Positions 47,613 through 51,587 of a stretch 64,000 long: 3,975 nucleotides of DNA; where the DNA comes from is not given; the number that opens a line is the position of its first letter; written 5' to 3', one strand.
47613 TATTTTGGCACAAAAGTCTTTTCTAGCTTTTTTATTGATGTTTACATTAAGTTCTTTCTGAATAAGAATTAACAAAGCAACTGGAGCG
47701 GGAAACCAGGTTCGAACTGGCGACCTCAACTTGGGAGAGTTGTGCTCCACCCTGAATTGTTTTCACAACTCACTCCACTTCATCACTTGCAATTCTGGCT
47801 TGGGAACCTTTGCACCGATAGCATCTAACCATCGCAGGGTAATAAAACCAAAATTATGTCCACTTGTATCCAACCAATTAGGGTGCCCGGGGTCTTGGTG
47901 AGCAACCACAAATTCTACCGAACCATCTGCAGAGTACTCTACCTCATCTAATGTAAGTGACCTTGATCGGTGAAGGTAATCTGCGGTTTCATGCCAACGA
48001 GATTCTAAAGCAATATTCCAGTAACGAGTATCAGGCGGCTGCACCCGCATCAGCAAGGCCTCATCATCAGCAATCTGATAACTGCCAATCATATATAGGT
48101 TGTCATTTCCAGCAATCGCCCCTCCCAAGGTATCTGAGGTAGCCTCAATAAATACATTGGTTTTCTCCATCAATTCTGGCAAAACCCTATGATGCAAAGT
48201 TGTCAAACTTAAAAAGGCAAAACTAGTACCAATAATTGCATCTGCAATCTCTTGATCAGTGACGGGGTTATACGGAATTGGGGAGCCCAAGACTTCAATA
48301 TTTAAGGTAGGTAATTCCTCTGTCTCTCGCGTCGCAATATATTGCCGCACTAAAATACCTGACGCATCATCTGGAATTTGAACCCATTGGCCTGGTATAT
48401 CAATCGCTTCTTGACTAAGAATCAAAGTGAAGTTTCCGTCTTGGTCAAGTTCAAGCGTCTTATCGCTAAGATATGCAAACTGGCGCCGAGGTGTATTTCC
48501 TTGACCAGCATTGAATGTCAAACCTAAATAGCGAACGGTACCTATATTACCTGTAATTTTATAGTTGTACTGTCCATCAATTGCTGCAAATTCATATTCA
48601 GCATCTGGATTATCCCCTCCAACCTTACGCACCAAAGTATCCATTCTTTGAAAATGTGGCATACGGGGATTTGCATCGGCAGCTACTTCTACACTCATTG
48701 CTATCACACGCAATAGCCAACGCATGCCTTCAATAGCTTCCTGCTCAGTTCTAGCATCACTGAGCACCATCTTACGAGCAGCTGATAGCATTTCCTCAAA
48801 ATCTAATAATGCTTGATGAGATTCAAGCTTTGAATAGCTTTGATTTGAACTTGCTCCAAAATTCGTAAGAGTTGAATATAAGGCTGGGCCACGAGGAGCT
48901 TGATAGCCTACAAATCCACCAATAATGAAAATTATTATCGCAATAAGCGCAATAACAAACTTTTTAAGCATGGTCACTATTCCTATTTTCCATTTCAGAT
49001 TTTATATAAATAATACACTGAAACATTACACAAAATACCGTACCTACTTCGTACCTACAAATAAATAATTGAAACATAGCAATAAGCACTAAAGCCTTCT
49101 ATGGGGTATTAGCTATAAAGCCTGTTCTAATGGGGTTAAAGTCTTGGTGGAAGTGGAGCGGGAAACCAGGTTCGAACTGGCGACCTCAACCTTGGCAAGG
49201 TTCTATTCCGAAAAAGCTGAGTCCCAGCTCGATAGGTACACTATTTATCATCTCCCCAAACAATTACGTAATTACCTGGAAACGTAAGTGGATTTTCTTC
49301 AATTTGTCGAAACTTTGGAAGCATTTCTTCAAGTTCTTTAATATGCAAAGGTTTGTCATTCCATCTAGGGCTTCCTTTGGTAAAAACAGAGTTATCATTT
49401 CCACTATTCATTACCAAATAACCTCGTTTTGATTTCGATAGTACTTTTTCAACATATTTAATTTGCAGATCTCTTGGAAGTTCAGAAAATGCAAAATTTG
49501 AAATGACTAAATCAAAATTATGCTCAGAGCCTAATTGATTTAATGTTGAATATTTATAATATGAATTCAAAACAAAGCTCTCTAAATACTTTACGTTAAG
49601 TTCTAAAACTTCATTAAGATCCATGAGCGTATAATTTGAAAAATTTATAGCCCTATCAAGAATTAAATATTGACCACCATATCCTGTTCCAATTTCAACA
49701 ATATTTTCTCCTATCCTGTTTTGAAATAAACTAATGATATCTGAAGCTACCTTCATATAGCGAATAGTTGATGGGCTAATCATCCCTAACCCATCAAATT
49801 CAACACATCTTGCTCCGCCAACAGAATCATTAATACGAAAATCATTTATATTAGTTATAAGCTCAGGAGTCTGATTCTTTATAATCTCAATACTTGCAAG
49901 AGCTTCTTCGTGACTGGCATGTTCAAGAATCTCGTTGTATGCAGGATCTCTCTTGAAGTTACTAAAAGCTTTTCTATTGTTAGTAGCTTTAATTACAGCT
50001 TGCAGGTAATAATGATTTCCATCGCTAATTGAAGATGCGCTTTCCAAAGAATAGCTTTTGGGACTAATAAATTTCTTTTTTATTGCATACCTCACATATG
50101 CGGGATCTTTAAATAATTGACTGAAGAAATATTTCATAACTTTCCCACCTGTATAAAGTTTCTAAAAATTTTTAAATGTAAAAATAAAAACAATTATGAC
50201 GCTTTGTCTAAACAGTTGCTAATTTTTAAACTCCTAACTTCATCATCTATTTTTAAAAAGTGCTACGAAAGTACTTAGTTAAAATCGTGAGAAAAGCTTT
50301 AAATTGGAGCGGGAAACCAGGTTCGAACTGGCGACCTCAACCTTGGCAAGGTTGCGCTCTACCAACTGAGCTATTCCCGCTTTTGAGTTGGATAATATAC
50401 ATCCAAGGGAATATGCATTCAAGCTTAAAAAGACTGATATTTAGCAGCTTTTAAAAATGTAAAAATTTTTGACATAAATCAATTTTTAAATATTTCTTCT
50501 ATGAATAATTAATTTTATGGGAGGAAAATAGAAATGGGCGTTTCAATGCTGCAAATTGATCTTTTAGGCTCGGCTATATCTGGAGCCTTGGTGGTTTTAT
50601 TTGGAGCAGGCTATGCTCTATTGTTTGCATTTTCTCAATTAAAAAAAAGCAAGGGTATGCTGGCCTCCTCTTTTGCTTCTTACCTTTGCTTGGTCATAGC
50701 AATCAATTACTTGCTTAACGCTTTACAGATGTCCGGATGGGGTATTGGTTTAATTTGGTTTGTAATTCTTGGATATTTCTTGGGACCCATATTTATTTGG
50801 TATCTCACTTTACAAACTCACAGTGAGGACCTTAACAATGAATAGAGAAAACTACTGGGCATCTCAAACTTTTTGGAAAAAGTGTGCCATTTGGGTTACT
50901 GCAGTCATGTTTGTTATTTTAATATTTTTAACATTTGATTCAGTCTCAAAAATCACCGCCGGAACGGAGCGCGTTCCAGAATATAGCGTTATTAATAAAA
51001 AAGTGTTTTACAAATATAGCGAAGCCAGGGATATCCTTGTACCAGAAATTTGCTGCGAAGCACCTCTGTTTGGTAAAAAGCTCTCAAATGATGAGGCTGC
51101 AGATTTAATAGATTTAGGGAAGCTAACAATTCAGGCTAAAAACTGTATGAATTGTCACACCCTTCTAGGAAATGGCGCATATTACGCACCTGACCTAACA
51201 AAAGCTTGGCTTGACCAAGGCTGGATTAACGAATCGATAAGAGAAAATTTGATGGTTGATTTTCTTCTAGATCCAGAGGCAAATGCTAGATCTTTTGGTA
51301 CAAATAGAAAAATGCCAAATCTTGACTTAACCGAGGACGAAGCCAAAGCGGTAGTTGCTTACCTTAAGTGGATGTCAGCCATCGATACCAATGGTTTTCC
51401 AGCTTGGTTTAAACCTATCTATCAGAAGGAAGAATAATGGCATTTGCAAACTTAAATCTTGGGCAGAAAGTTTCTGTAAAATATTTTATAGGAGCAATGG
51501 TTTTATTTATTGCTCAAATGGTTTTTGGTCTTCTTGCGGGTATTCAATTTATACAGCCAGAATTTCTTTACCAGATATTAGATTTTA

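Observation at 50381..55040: A displaced 5' half of tRNA-Gly(GCC) with its own diverged upstream flank brackets a 4.6-kb norCB islet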

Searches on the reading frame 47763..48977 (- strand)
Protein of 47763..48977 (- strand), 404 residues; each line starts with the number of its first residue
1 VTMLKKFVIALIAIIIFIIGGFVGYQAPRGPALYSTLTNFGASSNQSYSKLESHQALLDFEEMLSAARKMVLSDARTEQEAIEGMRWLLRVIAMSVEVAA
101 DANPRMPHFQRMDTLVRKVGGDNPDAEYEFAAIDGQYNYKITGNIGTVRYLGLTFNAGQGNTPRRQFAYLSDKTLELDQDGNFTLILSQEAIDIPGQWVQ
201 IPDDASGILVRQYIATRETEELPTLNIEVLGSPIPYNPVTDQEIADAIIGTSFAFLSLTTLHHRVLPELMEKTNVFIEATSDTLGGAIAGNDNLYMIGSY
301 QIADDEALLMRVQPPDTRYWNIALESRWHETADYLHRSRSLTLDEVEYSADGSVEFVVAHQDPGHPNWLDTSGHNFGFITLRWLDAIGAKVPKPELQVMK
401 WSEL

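Call 5: search_protein_families(library=pfam, proteins=[window:47763-48977:-])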
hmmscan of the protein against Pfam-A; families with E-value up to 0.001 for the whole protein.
window:47763-48977:- (404 aa): 1 family
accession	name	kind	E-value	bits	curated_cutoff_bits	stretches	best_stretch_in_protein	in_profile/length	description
PF06742.16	DUF1214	-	5.4e-10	40.2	25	1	313-382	29-106/112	Protein of unknown function (DUF1214)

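Call 46: search_protein_families(library=ncbifam, proteins=[window:47763-48977:-], max_evalue=0.01)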
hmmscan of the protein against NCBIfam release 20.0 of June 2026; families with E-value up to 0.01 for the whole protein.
window:47763-48977:- (404 aa): 0 families

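Call 47: search_protein_families(library=phrogs, proteins=[window:47763-48977:-], max_evalue=0.01)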
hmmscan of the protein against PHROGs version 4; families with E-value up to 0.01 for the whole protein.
window:47763-48977:- (404 aa): 0 families

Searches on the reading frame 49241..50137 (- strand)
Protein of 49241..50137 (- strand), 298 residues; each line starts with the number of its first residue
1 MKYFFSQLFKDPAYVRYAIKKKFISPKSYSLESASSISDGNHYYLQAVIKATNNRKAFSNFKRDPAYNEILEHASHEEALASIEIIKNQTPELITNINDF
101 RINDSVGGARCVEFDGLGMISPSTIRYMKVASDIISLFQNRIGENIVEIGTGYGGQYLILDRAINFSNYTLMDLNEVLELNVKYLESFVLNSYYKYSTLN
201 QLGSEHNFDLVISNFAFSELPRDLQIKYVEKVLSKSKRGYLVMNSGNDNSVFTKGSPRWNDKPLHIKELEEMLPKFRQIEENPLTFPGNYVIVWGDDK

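Call 5: search_protein_families(library=pfam, proteins=[window:49241-50137:-])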
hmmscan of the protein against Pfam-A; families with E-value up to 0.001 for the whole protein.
window:49241-50137:- (298 aa): 0 families

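Call 46: search_protein_families(library=ncbifam, proteins=[window:49241-50137:-], max_evalue=0.01)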
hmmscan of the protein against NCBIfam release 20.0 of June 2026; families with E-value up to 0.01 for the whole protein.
window:49241-50137:- (298 aa): 3 families
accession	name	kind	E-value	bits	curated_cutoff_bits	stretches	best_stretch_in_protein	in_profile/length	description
TIGR04371.1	methyltran_NanM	subfamily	4.1e-13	49.5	44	1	78-244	85-273/273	putative sugar O-methyltransferase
TIGR02072.1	BioC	equivalog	0.00054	19.8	184.95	1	130-217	19-107/244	malonyl-ACP O-methyltransferase BioC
NF043040.1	corrin_prot_MT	hypoth_equivalog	0.0044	16.5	180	0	126-230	26-133/216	corrinoid protein-associated methyltransferase CpaM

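Call 47: search_protein_families(library=phrogs, proteins=[window:49241-50137:-], max_evalue=0.01)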
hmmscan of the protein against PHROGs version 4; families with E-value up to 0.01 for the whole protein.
window:49241-50137:- (298 aa): 0 families

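Call 67: find_encoding_contigs(protein=window:49241-50137:-, flank=4000, max_places=8)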
Protein window:49241-50137:- (298 aa): no gene with exactly this product is on record in the collection.

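Call 69: find_related_loci(query=window:49241-50137:-, collection=viral_contigs, flank=6000)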
Query window:49241-50137:- (298 aa) in viral_contigs; peptide patterns used: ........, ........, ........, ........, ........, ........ (x = any residue, [..] = any of these).
9 stretches matched a pattern, but none encodes a relative of the query by tblastn (E <= 1e-3).

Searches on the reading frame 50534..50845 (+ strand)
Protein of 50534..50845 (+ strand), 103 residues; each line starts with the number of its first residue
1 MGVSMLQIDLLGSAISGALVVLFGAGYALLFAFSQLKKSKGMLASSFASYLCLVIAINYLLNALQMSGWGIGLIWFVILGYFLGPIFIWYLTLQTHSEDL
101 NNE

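Call 5: search_protein_families(library=pfam, proteins=[window:50534-50845:+])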
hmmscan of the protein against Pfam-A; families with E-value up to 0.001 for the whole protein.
window:50534-50845:+ (103 aa): 0 families

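Call 46: search_protein_families(library=ncbifam, proteins=[window:50534-50845:+], max_evalue=0.01)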
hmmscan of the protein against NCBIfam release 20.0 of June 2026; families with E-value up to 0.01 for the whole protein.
window:50534-50845:+ (103 aa): 0 families

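Call 47: search_protein_families(library=phrogs, proteins=[window:50534-50845:+], max_evalue=0.01)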
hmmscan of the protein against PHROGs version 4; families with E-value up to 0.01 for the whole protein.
window:50534-50845:+ (103 aa): 0 families

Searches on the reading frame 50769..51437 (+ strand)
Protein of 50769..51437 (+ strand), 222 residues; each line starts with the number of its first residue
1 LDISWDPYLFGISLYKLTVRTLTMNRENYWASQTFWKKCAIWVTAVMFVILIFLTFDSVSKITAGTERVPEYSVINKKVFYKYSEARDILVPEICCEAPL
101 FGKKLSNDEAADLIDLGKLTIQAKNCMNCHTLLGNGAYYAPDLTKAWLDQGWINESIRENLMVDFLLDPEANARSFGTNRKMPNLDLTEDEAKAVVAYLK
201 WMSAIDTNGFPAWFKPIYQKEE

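Call 5: search_protein_families(library=pfam, proteins=[window:50769-51437:+])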
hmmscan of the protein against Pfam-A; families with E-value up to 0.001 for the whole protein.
window:50769-51437:+ (222 aa): 3 families
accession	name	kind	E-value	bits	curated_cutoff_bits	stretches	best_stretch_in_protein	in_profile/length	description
PF00034.26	Cytochrom_C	-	8e-11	43.5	21.3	1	117-202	4-89/90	Cytochrome c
PF13442.11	Cytochrome_CBB3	-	2.5e-05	25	27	1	123-199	11-68/68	Cytochrome C oxidase, cbb3-type, subunit III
PF22085.1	NorB_cytochrome_c-like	-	0.00013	22.9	29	1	114-150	18-54/181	Nitric oxide reductase subunit B, cytochrome c-like domain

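Call 46: search_protein_families(library=ncbifam, proteins=[window:50769-51437:+], max_evalue=0.01)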
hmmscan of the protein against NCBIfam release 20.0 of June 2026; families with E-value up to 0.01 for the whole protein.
window:50769-51437:+ (222 aa): 3 families
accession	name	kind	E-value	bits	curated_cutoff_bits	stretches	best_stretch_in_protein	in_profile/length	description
TIGR00782.1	ccoP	equivalog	0.00013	21.4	179.95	1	35-203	31-193/285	cytochrome-c oxidase, cbb3-type subunit III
TIGR04485.1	thiosulf_SoxX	equivalog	0.00044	20.9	61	1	125-200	4-76/78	sulfur oxidation c-type cytochrome SoxX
TIGR02603.1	CxxCH_TIGR02603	domain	0.00053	20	68.15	1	117-147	6-35/134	putative heme-binding domain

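Call 55: search_solved_structures(query=window:50838-51437:+, max_evalue=0.001)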
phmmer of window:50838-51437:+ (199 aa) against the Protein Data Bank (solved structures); distinct sequences matched with E-value up to 0.001: 2.
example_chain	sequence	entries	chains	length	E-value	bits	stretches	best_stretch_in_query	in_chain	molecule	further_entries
3o0r_C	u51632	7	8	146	2e-12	50.3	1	90-188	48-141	Nitric oxide reductase subunit C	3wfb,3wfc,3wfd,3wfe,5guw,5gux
4xyd_B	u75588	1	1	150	8.3e-09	38.5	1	91-188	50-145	NorC-like protein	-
